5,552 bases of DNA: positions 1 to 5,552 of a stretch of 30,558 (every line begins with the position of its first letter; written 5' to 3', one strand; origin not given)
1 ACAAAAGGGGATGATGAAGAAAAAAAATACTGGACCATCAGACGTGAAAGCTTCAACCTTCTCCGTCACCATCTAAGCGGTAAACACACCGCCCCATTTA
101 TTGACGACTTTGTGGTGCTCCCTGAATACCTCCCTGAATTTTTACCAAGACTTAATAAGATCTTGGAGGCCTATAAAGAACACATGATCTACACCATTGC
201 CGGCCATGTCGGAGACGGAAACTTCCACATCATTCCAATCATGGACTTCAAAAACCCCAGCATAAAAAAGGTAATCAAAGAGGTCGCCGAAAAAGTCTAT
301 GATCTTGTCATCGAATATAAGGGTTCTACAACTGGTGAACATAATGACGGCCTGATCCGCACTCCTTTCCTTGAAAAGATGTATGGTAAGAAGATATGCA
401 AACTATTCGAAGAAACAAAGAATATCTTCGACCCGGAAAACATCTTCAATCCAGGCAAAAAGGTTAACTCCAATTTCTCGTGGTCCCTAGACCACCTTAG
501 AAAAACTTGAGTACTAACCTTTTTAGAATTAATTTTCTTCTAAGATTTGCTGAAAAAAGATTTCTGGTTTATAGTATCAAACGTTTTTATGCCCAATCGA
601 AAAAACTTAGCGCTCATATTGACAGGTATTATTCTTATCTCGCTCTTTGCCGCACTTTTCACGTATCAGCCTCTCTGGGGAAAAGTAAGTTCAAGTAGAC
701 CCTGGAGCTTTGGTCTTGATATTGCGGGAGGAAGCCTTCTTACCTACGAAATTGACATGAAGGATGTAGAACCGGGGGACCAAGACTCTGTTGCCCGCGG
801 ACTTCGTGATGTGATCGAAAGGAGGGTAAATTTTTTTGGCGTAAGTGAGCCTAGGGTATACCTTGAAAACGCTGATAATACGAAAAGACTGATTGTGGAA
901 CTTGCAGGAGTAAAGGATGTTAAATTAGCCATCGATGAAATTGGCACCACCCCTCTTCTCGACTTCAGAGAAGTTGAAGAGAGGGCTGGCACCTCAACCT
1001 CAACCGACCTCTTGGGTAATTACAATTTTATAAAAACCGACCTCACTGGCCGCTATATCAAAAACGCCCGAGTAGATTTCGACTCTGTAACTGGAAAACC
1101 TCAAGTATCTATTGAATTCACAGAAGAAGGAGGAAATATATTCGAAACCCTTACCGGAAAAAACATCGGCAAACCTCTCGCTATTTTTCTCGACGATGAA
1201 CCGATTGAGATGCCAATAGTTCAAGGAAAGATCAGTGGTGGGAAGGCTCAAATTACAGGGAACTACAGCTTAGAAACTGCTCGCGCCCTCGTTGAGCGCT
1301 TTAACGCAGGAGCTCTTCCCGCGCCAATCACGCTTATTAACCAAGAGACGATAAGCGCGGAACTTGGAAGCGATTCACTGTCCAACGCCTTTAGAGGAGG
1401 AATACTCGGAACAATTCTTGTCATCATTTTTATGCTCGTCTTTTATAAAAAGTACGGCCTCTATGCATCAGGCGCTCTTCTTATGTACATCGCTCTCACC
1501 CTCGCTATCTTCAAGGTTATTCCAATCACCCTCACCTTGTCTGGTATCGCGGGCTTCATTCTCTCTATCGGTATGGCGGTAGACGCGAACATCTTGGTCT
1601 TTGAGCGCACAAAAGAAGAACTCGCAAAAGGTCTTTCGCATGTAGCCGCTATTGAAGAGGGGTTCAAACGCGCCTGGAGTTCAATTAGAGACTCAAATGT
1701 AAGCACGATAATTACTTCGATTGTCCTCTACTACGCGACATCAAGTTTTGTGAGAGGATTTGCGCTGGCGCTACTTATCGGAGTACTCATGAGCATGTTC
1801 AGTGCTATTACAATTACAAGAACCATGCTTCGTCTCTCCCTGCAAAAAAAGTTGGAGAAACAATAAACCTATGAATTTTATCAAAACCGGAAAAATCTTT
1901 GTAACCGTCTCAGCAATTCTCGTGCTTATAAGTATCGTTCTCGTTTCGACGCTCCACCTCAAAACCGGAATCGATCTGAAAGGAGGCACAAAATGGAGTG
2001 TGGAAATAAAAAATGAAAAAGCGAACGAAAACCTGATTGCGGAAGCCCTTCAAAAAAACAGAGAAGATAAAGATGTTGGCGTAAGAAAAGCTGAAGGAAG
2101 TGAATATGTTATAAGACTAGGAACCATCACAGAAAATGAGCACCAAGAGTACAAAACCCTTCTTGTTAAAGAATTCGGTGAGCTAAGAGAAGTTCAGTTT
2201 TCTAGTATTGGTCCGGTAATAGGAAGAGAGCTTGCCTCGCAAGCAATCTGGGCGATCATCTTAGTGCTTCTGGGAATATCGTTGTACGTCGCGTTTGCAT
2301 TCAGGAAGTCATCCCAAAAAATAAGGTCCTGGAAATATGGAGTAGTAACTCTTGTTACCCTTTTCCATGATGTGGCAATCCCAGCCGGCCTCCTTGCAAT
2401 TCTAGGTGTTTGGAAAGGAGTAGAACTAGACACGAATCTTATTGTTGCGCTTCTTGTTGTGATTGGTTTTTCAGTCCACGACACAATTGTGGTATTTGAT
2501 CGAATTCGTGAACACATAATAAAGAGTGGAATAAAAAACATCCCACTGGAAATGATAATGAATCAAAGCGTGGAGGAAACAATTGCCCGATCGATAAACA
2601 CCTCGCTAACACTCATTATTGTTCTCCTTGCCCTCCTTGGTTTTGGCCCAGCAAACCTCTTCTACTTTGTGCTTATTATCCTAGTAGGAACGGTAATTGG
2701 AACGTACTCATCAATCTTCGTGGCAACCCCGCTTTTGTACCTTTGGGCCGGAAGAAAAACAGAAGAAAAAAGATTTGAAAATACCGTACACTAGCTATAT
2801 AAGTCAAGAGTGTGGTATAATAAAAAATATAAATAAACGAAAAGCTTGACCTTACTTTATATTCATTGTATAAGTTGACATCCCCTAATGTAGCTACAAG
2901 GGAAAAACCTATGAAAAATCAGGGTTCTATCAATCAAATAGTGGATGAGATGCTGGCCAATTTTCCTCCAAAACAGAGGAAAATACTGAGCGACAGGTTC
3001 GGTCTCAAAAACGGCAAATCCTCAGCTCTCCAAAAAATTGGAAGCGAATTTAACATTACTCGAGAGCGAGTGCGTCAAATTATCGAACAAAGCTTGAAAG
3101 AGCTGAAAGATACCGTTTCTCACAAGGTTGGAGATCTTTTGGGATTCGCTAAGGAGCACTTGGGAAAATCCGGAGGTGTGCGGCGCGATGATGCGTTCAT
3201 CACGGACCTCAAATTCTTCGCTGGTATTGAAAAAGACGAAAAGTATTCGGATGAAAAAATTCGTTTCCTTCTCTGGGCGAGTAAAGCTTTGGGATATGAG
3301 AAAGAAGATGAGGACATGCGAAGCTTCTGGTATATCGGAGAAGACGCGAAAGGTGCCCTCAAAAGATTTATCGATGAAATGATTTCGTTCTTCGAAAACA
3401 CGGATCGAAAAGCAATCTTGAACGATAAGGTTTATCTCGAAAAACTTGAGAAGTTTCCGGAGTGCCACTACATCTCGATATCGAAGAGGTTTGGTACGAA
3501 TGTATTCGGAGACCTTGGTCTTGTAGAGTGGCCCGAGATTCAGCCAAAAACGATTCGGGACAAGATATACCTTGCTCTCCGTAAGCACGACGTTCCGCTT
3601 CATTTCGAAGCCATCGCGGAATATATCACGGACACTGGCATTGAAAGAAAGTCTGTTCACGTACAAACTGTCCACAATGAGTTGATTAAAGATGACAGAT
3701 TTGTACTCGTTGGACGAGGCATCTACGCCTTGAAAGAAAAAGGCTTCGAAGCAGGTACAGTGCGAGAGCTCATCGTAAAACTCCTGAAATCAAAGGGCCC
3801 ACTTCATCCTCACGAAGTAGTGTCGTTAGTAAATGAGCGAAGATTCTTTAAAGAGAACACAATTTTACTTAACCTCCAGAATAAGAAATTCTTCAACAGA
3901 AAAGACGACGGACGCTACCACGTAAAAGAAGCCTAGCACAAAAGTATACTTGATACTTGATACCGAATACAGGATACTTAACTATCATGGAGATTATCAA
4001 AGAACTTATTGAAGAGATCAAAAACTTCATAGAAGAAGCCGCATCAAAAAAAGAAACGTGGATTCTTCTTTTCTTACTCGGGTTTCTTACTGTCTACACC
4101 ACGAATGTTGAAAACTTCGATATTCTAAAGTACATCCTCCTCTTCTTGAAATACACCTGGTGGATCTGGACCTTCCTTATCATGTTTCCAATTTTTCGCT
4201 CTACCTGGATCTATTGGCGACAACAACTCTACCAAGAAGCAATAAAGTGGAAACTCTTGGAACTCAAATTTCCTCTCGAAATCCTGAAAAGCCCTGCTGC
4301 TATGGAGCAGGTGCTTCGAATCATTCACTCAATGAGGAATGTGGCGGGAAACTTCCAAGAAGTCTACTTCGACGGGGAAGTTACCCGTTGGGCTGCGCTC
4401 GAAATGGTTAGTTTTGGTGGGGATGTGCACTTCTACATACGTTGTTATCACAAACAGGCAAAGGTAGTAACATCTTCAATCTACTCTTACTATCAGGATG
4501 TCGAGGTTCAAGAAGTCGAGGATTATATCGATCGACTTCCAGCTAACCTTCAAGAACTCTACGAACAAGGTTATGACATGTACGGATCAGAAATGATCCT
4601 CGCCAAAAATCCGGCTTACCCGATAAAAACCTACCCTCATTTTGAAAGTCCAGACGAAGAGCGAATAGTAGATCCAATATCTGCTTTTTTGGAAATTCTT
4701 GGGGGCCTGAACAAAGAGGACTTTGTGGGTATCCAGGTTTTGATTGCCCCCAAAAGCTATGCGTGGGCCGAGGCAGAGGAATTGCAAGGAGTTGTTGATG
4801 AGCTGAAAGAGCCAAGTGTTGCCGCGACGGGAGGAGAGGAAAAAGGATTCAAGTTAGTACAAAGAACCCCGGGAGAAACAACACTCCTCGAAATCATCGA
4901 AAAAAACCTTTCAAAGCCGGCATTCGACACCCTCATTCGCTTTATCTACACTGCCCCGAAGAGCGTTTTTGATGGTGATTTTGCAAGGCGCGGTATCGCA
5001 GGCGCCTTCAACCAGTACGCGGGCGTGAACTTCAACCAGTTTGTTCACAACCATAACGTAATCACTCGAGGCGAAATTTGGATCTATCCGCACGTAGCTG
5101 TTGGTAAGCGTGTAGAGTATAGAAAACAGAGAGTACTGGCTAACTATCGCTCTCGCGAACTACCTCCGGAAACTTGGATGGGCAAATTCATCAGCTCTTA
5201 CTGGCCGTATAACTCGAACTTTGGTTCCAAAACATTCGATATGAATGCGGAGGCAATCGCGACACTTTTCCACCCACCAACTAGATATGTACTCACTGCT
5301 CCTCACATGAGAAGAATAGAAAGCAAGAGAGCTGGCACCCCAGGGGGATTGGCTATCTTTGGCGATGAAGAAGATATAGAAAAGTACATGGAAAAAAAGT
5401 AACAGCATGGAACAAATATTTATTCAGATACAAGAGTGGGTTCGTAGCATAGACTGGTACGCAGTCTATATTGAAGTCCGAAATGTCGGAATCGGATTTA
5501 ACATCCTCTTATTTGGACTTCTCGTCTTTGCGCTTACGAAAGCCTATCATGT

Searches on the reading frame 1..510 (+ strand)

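Call 7: search_protein_families(library=pfam, proteins=[window:1-510:+], max_evalue=0.01)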
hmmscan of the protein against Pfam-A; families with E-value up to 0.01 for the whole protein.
window:1-510:+ (169 aa): 1 family
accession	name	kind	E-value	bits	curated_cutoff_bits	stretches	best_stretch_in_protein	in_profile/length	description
PF02913.24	FAD-oxidase_C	-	1.4e-37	130.1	21.2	1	4-153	101-247/248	FAD linked oxidases, C-terminal domain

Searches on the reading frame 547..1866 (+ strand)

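Call 7: search_protein_families(library=pfam, proteins=[window:547-1866:+], max_evalue=0.01)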
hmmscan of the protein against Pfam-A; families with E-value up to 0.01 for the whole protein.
window:547-1866:+ (439 aa): 6 families
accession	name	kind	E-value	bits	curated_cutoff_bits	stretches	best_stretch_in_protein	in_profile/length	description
PF22599.2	SecDF_P1_head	-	6.4e-28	97.4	27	1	164-259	19-114/114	SecDF, P1 head subdomain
PF02355.23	SecD_SecF_C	-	1.3e-12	48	20.5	1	262-429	14-184/189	Protein export membrane protein SecD/SecF, C-terminal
PF21760.3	SecD_1st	-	1.3e-12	47.4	27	1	87-144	5-59/60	Protein translocase subunit SecDF, P1 domain, N-terminal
PF00873.25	ACR_tran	-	5.9e-08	31.4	28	1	275-433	327-491/1021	AcrB/AcrD/AcrF family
PF03176.21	MMPL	-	1.5e-07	31.1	20.5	1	316-424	188-295/333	MMPL family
PF12349.14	Sterol-sensing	-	0.0075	16.6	22.3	0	312-437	17-142/153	Sterol-sensing domain of SREBP cleavage-activation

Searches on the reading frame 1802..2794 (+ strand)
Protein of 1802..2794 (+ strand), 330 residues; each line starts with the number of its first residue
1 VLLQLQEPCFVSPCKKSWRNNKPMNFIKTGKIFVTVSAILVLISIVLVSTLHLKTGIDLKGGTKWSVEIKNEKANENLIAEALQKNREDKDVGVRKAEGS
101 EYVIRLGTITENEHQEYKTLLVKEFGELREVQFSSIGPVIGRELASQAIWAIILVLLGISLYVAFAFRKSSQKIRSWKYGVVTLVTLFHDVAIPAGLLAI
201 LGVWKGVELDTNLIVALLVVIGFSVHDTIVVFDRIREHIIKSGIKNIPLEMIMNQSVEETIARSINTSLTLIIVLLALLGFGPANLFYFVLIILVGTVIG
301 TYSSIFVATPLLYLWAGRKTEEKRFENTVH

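Call 7: search_protein_families(library=pfam, proteins=[window:1802-2794:+], max_evalue=0.01)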
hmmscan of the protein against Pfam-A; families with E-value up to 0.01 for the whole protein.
window:1802-2794:+ (330 aa): 1 family
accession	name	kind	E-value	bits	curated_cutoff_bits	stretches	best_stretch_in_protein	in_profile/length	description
PF02355.23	SecD_SecF_C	-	8.6e-48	162.7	20.5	1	125-316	10-187/189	Protein export membrane protein SecD/SecF, C-terminal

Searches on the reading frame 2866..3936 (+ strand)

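Call 7: search_protein_families(library=pfam, proteins=[window:2866-3936:+], max_evalue=0.01)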
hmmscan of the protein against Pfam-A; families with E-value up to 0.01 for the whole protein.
window:2866-3936:+ (356 aa): 1 family
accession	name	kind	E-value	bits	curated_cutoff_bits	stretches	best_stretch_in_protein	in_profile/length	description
PF04545.22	Sigma70_r4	-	1e-10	41.4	24.1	1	30-81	2-49/50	Sigma-70, region 4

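Call 33: search_protein_families(library=phrogs, proteins=[window:2866-3936:+], max_evalue=0.01)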
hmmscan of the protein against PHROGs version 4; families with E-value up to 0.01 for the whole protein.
window:2866-3936:+ (356 aa): 3 families
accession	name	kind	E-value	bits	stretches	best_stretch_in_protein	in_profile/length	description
phrog_351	-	transcription regulation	8.7e-11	42.1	1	22-85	665-727/928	RNA polymerase sigma factor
phrog_1740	-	transcription regulation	0.00097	18.7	1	21-84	157-216/567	RNA polymerase sigma factor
phrog_36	-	transcription regulation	0.0053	17.4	0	25-82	132-185/220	transcriptional regulator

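Call 34: search_protein_families(library=padloc, proteins=[window:2866-3936:+], max_evalue=0.01)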
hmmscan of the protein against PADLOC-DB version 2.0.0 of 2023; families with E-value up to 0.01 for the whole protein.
window:2866-3936:+ (356 aa): 1 family
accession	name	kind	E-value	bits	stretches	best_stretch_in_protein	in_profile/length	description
PDLC02203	MzaA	-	1.4e-07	28.2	1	23-83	598-658/683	-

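Call 75: search_protein_families(library=ncbifam, proteins=[window:2866-3936:+], max_evalue=0.01)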
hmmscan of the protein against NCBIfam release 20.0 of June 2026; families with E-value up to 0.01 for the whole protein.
window:2866-3936:+ (356 aa): 27 families (the best 25 are shown)
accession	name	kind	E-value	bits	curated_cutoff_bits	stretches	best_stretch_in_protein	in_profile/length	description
NF041931.2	MzaA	equivalog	3.4e-15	55.9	800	1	13-83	635-704/726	MZA anti-phage system associated sigma-70 family RNA polymerase sigma factor MzaA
TIGR02394.1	rpoS_proteo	equivalog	6.2e-14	52.2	378.7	1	19-86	209-276/285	RNA polymerase sigma factor RpoS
NF004615.0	PRK05949.1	subfamily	1.5e-13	50.3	530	1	18-82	252-316/327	RNA polymerase sigma factor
TIGR02393.1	RpoD_Cterm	equivalog_domain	1.7e-13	50.8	354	1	17-86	161-230/238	RNA polymerase sigma factor RpoD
NF004207.0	PRK05657.1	equivalog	2e-13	50.4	394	1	17-86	250-319/329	RNA polymerase sigma factor RpoS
NF005642.0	PRK07405.1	subfamily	6.5e-13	48.5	524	1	17-83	242-308/318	RNA polymerase sigma factor SigD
TIGR02997.1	Sig70-cyanoRpoD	subfamily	2.9e-12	46.5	384.5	1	18-81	235-298/298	RNA polymerase sigma factor, RpoD/SigA family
NF004208.0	PRK05658.1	equivalog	3e-12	46.3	555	1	19-82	555-618/631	RNA polymerase sigma factor RpoD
NF004562.0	PRK05901.1-4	equivalog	2.7e-11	42.7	779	1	25-87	485-547/571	RNA polymerase sigma factor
NF005643.0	PRK07406.1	equivalog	5.9e-11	42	500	1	22-82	325-385/397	RNA polymerase sigma factor RpoD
NF006666.0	PRK09210.1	equivalog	1.6e-10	40.8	572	1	23-85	299-362/370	RNA polymerase sigma factor RpoD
NF005785.0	PRK07598.1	equivalog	5.6e-10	38.6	554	1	18-82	336-400/415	RNA polymerase sigma factor SigC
NF005920.0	PRK07921.1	subfamily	1.5e-08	34.1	464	1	22-82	256-316/328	RNA polymerase sigma factor SigB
NF005143.0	PRK06596.1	subfamily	8.6e-08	32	241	1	18-86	216-283/285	RNA polymerase factor sigma-32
TIGR02937.1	sigma70-ECF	superfamily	2.6e-07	30.4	42.9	1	19-82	104-163/165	sigma-70 family RNA polymerase sigma factor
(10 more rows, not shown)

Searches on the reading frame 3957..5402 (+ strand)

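Call 7: search_protein_families(library=pfam, proteins=[window:3957-5402:+], max_evalue=0.01)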
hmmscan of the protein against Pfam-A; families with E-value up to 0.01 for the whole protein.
window:3957-5402:+ (481 aa): 0 families

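Call 33: search_protein_families(library=phrogs, proteins=[window:3957-5402:+], max_evalue=0.01)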
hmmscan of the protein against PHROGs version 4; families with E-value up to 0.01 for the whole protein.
window:3957-5402:+ (481 aa): 1 family
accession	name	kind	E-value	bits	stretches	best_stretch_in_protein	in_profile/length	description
phrog_5156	-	unknown function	5.9e-09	35.5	1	148-273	81-191/824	-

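Call 34: search_protein_families(library=padloc, proteins=[window:3957-5402:+], max_evalue=0.01)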
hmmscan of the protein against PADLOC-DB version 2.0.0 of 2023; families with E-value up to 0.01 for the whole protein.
window:3957-5402:+ (481 aa): 0 families

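Call 75: search_protein_families(library=ncbifam, proteins=[window:3957-5402:+], max_evalue=0.01)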
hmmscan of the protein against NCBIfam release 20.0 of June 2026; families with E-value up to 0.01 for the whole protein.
window:3957-5402:+ (481 aa): 0 families
